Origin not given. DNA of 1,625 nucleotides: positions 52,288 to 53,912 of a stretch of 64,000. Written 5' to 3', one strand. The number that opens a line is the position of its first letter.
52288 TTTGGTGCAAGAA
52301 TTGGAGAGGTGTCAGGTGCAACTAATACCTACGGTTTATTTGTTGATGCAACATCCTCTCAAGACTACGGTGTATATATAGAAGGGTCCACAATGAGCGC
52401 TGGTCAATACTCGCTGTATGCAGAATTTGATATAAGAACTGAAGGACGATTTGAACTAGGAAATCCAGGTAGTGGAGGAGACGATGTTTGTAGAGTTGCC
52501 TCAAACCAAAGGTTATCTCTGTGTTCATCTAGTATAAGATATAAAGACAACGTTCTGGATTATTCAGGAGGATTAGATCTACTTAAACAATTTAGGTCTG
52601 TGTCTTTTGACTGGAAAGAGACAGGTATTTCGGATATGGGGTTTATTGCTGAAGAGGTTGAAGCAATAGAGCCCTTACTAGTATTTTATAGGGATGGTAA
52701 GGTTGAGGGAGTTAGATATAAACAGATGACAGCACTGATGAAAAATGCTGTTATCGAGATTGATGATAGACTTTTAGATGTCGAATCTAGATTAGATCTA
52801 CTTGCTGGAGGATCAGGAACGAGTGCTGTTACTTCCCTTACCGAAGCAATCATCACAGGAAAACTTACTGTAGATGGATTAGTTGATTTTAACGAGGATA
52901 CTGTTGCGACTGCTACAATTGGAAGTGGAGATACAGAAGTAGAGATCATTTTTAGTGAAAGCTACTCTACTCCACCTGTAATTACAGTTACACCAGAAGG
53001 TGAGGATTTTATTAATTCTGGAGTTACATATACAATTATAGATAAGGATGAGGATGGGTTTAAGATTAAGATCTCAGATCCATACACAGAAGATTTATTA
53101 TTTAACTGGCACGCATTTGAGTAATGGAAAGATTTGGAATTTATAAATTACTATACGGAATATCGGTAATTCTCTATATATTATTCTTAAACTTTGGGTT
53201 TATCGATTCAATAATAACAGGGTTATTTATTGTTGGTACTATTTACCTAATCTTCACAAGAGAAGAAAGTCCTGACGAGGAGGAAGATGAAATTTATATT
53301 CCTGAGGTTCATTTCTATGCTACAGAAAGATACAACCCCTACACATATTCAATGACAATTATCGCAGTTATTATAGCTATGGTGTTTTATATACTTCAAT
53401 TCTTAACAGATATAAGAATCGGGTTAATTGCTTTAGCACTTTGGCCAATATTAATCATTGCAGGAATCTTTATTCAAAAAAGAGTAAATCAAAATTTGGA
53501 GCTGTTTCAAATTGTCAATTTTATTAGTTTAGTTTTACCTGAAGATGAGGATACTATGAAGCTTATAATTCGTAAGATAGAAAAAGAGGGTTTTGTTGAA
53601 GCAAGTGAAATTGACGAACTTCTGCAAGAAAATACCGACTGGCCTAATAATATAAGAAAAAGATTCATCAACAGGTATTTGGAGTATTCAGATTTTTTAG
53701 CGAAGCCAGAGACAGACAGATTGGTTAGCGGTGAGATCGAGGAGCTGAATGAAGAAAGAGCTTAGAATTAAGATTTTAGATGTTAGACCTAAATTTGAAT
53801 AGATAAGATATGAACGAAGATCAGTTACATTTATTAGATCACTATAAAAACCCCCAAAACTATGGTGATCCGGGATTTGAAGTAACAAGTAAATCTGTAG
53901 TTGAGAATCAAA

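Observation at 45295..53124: Two giant paralogous tail-fibre-like surface proteins with S74-type intramolecular chaperone motifs and SBBP beta-propeller repeats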

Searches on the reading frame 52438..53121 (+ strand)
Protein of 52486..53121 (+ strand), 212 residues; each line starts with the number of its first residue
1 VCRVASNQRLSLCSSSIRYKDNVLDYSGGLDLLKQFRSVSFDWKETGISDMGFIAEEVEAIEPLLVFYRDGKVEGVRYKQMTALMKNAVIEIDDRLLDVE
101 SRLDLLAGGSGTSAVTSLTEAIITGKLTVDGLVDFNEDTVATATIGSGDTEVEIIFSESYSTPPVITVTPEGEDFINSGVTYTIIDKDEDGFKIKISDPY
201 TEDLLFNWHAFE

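Call 23: find_homologous_proteins(query=window:52486-53121:+, max_evalue=0.001)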
Query seq(212 aa) (212 aa): 7 proteins with E <= 0.001 among 539 candidates.
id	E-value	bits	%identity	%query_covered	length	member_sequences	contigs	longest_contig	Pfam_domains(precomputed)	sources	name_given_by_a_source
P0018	3.8e-57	212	53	97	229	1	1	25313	PF13884.12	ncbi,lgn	-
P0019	3.0e-21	94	60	38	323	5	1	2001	PF13884.12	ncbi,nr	ncbi:MAG TPA: tail fiber domain-containing protein, partial [Pyrinomonadaceae bacterium]|nr:tail fib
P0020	2.5e-19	88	48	44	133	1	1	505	PF13884.12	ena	-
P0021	3.0e-18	85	51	42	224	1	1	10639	PF13884.12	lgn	-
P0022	1.3e-17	82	48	46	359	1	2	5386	PF13884.12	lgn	-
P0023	1.9e-16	79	51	42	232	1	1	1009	PF13884.12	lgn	-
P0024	3.4e-6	45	35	45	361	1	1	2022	PF13884.12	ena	-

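Call 43: predict_structure(alignment_id=A2)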
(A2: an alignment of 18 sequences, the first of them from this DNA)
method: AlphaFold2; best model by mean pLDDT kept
length: 228 residues; sequences in the alignment: 18
mean_pLDDT: 83.0   pTM: 0.45
mean pLDDT of the five models: 83.0, 82.9, 81.6, 81.5, 79.6
residues with pLDDT >= 90: 126; 70-90: 58; 50-70: 25; < 50: 19
segments of 3 or more residues with pLDDT < 50: 1-15, 127-129
pLDDT, mean of each block of 10 residues (from residue 1): 36 52 62 75 85 95 96 95 95 89 93 88 57 68 78 88 97 94 92 91 98 95 93
secondary structure, 60 per line:
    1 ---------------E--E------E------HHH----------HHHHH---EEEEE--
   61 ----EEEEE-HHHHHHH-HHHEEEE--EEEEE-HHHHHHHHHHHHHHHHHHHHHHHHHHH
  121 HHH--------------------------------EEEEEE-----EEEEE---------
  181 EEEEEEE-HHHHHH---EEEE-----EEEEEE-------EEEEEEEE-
elements in order: H46-50 E54-58 E65-69 H71-77 E82-85 E88-92 H94-123 E156-161 E167-171 E181-187 H189-194 E198-201 E207-212 E220-227

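Call 48: fold_search(model_id=the predicted structure, library=pdb)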
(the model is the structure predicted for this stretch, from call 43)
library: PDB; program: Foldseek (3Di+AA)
matches with E <= 10: 304; with E <= 0.001: 0
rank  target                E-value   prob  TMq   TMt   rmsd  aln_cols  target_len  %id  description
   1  2ccv                  1.4e-03  1.00  0.25  0.51   4.7        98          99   19  Structure of Helix Pomatia agglutinin with zinc and N-acetyl-alpha-D- galactoseamine (GalNAc) (released 2006-05-15)
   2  4q56_A                2.1e-03  1.00  0.25  0.51   4.7        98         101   19  Structure of Helix aspersa agglutinin with natural glycosylation and N-acetyl-alpha-D-galactosamine (GalNAc) (released 2015-10-14)
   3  7dc3_B                2.7e-03  1.00  0.36  0.57   4.6       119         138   22  Crystal structure of the MyRF ICA domain (released 2021-08-25)
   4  2ce6                  2.9e-03  1.00  0.25  0.51   5.6        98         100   19  Structure of Helix Pomatia agglutinin with no ligands (released 2006-05-15)
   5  7eea_A                4.3e-03  1.00  0.26  0.10   2.2        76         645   16  Cyanophage Pam1 tailspike receptor-binding domain (released 2021-10-20)
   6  2cgy_A                4.3e-03  1.00  0.24  0.50   4.8        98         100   19  STRUCTURE OF HELIX POMATIA AGGLUTININ WITH FORSMANN ANTIGEN (released 2007-03-13)
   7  7eea_C                4.6e-03  1.00  0.26  0.09   2.1        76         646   16  Cyanophage Pam1 tailspike receptor-binding domain (released 2021-10-20)
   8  7eea_B                4.8e-03  1.00  0.26  0.10   2.2        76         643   16  Cyanophage Pam1 tailspike receptor-binding domain (released 2021-10-20)
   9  3wmp_A                5.4e-03  1.00  0.25  0.54   4.2        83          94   20  Crystal structure of SLL-2 (released 2015-01-14)
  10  4ru4_A                1.4e-02  1.00  0.26  0.11   3.3        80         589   15  Crystal structure of the tailspike protein gp49 from Pseudomonas phage LKA1 (released 2015-11-18)
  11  5e7t_G                1.5e-02  0.54  0.14  0.18  17.6       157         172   17  Structure of the tripod (BppUct-A-L) from the baseplate of bacteriophage Tuc2009 (released 2015-12-30)
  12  4ru5_C                1.7e-02  1.00  0.24  0.10   4.1        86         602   13  Crystal Structure of the Pseudomonas phage phi297 tailspike gp61 (released 2015-11-18)
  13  2vbm_A                1.7e-02  1.00  0.23  0.12   3.5        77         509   10  Tailspike protein of bacteriophage Sf6 complexed with tetrasaccharide (released 2008-04-22)
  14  2vm9                  1.9e-02  1.00  0.24  0.22   5.1        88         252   17  Native structure of the recombinant discoidin II of Dictyostelium discoideum at 1.75 angstrom (released 2008-07-01)
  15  6cl6_A                2.0e-02  1.00  0.27  0.18   2.6        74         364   12  Structure of P. aeruginosa R2 pyocin fiber PA0620 comprising C-terminal residues 323-691 (released 2018-06-27)
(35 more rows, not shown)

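Call 62: search_solved_structures(query=A2, max_evalue=1, show_alignments=4)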
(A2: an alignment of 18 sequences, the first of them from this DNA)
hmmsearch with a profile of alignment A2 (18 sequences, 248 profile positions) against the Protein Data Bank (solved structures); distinct sequences matched with E-value up to 1: 33.
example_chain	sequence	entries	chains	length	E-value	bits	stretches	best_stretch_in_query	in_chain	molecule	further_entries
8jov_1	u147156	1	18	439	1.1e-12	51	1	15-117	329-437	Putative tail fiber protein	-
6f45_A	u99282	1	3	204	3.4e-12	49.4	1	24-122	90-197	Long tail fiber distal subunit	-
7dc3_A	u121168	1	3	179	5.3e-09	39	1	26-126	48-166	Isoform 2 of Myelin regulatory factor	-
4lin_A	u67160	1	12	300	6.9e-08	35.3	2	98-181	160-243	Tail needle protein gp26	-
8hqz_d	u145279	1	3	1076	1e-07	34.8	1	19-143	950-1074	L-shaped tail fiber assembly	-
4zkp_A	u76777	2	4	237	3.7e-05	26.4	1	98-181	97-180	Tail needle protein gp26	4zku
2poh_A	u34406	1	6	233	4.8e-05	26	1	97-181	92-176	Head completion protein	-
3c9i_A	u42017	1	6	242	5.4e-05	25.8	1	97-181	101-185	Tail needle protein gp26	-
6gaj_A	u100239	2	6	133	0.00078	22.1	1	100-157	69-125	Outer capsid protein sigma-1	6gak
5xg2_A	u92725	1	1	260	0.0061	19.1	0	75-144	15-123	Chromosome partition protein Smc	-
6gao_A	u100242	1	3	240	0.0063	19.1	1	99-181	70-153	Outer capsid protein sigma-1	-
4zxq_A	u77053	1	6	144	0.038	16.5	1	97-144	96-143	Tail needle protein gp26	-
1env_A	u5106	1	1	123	0.045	16.3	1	71-149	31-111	HIV-1 ENVELOPE PROTEIN CHIMERA CONSISTING OF A FRAGMENT OF GCN4 ZIPPER CLONED N-TERMINAL T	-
6gap_A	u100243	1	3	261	0.047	16.2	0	99-144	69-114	Outer capsid protein sigma-1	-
2k48_A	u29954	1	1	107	0.05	16.1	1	87-144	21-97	Nucleoprotein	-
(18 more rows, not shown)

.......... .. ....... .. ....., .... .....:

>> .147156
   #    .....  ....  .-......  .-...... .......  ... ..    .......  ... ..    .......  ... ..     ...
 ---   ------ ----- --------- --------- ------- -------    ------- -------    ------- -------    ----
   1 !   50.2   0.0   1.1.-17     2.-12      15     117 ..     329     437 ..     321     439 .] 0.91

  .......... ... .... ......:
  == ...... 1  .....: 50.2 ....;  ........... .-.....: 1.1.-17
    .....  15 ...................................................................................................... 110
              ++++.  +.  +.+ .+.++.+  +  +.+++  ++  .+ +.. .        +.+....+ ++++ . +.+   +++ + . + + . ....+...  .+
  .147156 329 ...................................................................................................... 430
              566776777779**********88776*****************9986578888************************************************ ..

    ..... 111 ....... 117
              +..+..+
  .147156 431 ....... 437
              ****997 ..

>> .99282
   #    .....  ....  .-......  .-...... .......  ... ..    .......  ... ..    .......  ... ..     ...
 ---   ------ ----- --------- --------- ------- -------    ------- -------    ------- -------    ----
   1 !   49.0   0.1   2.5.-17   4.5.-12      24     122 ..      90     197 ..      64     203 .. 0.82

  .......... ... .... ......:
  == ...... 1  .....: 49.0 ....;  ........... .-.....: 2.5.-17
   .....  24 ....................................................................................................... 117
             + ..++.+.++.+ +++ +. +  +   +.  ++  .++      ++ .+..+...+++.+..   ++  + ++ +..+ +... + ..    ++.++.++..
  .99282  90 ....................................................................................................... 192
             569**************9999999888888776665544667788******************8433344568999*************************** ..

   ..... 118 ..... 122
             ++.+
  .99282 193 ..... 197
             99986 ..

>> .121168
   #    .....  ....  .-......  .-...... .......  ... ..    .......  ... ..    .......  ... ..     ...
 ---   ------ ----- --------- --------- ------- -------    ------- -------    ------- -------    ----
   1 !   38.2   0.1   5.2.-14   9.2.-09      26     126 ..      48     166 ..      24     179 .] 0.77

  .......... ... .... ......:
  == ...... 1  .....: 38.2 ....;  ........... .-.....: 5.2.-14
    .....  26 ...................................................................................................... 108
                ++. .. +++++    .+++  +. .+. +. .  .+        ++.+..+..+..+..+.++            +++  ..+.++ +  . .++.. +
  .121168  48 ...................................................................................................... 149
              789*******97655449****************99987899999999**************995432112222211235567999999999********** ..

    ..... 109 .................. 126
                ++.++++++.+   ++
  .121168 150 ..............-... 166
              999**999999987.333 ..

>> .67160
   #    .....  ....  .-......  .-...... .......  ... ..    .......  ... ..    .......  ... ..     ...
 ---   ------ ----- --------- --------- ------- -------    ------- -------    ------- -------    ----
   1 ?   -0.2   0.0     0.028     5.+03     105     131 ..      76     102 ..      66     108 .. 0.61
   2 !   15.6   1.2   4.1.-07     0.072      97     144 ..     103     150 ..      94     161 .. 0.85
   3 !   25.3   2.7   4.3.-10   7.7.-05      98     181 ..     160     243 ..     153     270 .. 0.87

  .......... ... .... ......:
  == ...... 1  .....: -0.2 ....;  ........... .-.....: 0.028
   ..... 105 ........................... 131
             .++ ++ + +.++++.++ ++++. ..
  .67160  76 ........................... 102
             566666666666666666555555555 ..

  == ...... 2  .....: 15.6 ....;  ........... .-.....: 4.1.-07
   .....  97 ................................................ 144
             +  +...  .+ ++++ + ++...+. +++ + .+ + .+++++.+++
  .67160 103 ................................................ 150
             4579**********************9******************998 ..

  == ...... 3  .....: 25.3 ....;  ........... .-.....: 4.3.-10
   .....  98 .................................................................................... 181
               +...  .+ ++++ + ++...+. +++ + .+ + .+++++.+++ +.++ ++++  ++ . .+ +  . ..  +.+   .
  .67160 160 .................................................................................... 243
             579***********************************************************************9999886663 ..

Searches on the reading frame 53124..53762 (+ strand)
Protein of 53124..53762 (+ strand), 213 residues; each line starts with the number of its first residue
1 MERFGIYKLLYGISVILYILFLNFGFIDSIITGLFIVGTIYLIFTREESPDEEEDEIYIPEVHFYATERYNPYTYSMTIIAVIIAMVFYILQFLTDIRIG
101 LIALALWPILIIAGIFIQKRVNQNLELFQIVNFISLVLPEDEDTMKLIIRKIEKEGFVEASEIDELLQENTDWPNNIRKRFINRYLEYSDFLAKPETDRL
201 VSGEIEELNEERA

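Call 38: search_protein_families(library=pfam, proteins=[window:53124-53762:+], max_evalue=0.01)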
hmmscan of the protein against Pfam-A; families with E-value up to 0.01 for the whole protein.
window:53124-53762:+ (213 aa): 1 family
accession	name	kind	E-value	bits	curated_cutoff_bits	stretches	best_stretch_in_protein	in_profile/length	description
PF04973.17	NMN_transporter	-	0.00023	21.6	27.3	0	75-138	83-146/175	Nicotinamide mononucleotide transporter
